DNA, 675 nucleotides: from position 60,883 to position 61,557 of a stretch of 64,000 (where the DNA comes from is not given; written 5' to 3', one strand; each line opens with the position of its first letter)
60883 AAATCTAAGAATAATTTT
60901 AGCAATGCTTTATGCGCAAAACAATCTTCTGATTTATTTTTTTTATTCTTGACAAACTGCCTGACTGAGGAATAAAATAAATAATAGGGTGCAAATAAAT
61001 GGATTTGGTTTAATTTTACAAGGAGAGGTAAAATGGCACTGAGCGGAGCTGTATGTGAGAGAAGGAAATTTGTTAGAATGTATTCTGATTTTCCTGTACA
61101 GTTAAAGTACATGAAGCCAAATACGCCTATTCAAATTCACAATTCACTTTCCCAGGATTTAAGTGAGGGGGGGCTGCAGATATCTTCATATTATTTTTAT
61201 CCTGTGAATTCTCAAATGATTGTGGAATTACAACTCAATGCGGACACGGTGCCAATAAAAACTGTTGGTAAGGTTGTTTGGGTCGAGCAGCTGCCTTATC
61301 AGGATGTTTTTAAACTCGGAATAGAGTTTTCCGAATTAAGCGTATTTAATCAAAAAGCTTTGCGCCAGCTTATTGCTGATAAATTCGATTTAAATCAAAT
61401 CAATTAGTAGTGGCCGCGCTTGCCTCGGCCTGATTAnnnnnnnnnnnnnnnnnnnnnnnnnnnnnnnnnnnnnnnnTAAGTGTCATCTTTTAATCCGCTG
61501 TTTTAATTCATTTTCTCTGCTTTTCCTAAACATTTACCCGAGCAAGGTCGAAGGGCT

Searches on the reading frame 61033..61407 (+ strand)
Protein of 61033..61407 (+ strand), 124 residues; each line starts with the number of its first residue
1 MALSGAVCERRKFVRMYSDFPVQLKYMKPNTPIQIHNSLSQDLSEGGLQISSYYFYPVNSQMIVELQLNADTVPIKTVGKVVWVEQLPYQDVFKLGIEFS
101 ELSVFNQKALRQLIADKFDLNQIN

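Call 53: search_protein_families(library=pfam, proteins=[window:61033-61407:+], max_evalue=0.00001)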
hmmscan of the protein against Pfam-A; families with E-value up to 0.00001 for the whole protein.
window:61033-61407:+ (124 aa): 1 family
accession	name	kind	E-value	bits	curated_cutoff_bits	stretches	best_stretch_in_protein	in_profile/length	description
PF07238.19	PilZ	-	1e-11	45.5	22.5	1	9-115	1-101/102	PilZ domain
